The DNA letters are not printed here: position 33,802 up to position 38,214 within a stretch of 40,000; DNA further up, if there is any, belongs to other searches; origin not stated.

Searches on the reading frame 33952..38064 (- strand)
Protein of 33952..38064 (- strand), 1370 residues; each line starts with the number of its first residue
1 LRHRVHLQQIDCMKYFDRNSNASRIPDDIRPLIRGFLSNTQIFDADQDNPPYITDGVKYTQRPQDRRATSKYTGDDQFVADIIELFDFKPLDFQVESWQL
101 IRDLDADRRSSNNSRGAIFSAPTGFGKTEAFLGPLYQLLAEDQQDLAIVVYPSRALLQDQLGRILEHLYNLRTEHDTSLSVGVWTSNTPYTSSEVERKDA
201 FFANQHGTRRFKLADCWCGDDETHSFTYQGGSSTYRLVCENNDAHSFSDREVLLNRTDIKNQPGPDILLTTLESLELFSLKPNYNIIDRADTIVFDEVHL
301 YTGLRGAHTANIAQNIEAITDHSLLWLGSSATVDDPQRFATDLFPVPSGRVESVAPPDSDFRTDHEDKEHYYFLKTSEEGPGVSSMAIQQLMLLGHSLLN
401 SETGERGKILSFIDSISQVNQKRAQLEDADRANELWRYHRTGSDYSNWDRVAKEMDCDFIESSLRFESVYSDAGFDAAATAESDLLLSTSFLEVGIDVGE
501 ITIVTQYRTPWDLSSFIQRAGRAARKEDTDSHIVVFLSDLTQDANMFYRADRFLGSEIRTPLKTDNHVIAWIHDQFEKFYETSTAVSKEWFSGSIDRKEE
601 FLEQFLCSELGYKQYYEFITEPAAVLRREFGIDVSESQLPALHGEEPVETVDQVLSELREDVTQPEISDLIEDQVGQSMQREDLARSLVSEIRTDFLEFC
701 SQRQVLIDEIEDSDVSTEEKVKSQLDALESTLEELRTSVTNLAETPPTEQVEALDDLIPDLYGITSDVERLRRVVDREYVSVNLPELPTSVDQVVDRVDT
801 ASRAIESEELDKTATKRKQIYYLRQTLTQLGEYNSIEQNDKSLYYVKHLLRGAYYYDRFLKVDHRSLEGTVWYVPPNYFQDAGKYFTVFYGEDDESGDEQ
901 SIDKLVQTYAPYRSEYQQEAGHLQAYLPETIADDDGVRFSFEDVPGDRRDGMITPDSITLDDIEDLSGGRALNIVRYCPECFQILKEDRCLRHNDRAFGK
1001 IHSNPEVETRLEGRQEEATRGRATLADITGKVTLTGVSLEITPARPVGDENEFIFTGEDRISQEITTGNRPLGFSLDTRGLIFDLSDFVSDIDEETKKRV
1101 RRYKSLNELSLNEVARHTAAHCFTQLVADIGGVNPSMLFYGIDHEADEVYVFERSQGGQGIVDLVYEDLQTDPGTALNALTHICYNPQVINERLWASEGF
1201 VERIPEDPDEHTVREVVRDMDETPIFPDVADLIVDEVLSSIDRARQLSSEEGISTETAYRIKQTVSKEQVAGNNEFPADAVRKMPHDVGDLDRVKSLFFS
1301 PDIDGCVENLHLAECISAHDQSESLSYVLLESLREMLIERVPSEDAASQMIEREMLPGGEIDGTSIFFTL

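Call 5: search_protein_families(library=pfam, proteins=[window:33952-38064:-], max_evalue=0.01)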
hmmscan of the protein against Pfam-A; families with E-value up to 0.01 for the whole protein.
window:33952-38064:- (1370 aa): 5 families
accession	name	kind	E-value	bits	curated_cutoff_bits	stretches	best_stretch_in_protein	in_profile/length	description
PF00270.35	DEAD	-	1.5e-15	57.7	26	2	115-170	15-71/167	DEAD/DEAH box helicase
PF00271.37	Helicase_C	-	1.8e-10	41.5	23.5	1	479-526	62-109/110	Helicase conserved C-terminal domain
PF04851.21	ResIII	-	3.1e-08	34.1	22.5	1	103-333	14-162/164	Type III restriction enzyme, res subunit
PF22590.2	Cas3-like_C_2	-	0.0012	19.5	27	1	407-527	3-105/106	CRISPR-associated nuclease/helicase Cas3, C-terminal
PF04513.17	Baculo_PEP_C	-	0.0042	17.6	38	0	685-745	54-107/140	Baculovirus polyhedron envelope protein, PEP, C terminus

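Call 8: search_protein_families(library=ncbifam, proteins=[window:33952-38064:-], max_evalue=0.01)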
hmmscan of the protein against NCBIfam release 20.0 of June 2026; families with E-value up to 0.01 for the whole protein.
window:33952-38064:- (1370 aa): 17 families
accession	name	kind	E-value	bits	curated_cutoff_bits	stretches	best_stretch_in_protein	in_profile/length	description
NF041067.1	DpdJ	equivalog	2.4e-50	171.3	800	1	92-558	152-648/1482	protein DpdJ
TIGR04121.1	DEXH_lig_assoc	equivalog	2.1e-18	65.5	850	3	262-348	112-199/804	ligase-associated DNA damage response DEXH box helicase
NF010338.0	PRK13767.1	equivalog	1.3e-11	43.5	849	2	263-340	146-225/877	ATP-dependent helicase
NF007284.0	PRK09751.1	equivalog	1.5e-11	42.3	1496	2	259-343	143-227/1538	ATP-dependent helicase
TIGR03817.1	DECH_helic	hypoth_equivalog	8.1e-11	40.9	874.1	0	487-552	334-398/742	helicase/secretion neighborhood putative DEAH-box helicase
TIGR01587.1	cas3_core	equivalog_domain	3.6e-09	36.2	102.45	1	119-176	4-62/358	CRISPR-associated helicase Cas3'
TIGR03158.1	cas3_cyano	exception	2.5e-08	33.5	69.1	1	118-179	18-74/357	type I-D CRISPR-associated helicase Cas3'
TIGR02621.3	cas3_GSU0051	exception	2.8e-08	33.1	400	1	469-549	327-394/854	type I-G CRISPR-associated helicase/endonuclease Cas3g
NF010337.0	PRK13766.1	equivalog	4.6e-06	25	610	1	481-552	423-492/781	Hef nuclease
NF008394.0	PRK11192.1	equivalog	2.6e-05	23.3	507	0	479-558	294-370/441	ATP-dependent RNA helicase SrmB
NF053631.1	RNA_helic_CshA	equivalog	4.9e-05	22.4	646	0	483-527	288-332/434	degradosome RNA helicase CshA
NF052320.1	Cbp1_fam_LP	subfamily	0.00015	21.3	90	1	687-867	51-235/286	Cbp1 family collagen-binding glycoprotein adhesin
NF008744.0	PRK11776.1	equivalog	0.00062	18.4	524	0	484-533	294-343/460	ATP-dependent RNA helicase DbpA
TIGR00614.1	recQ_fam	subfamily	0.001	18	219.8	0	489-540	283-335/470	RecQ family ATP-dependent DNA helicase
NF008164.0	PRK10917.1-2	equivalog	0.003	15.9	785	1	472-545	535-609/704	ATP-dependent DNA helicase RecG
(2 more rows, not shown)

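Call 52: search_protein_families(library=padloc, proteins=[window:33952-38064:-], max_evalue=0.001)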
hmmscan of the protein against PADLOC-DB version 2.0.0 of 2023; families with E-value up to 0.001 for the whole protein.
window:33952-38064:- (1370 aa): 43 families (the best 25 are shown)
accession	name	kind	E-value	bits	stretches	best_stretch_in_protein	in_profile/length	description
PDLC02896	DpdJ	-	3.4e-53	178.8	1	92-559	162-657/1487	DpdJ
PDLC02503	BrxHI|BrxHII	-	2.8e-26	90.1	2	479-538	295-353/698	BrxHI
PDLC02893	DpdJ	-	3e-23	79.7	1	93-567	161-677/876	DpdJ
PDLC02895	DpdJ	-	1.6e-22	76.4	2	109-441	861-1212/2112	DpdJ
PDLC00013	DruE1|DruE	-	9.9e-21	71.4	2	464-680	1069-1283/1776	SNF2 family N-terminal domain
PDLC03960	SngC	-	8.7e-20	69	1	113-538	39-373/720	-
PDLC01196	Cas3d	-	2.4e-14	50.8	2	110-176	25-86/594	CAS-I-D; effector_G3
PDLC02030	Cas3d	-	2.9e-14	50.5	2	113-164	40-85/620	-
PDLC00035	DruE3|DruE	-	4.7e-14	49.1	2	486-561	1063-1138/1460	SNF2 family N-terminal domain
PDLC01710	Cas3a1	-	6.3e-14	49.4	2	83-301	191-355/745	Cas3_1_CAS-I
PDLC00037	DruE3|DruE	-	1.2e-12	44.4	1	492-561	1066-1135/2055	SNF2 family N-terminal domain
PDLC01252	Cas3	-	2.8e-12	44.7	1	118-548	3-309/324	CAS-I; effector_G3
PDLC02569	DrmA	-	4.4e-12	42.6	1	294-551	660-896/1095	DrmA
PDLC00036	DruE3|DruE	-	1e-11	40.7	2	87-171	90-169/2023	SNF2 family N-terminal domain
PDLC01146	Cas3d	-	1.8e-11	41.1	1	112-165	39-86/625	Cas3d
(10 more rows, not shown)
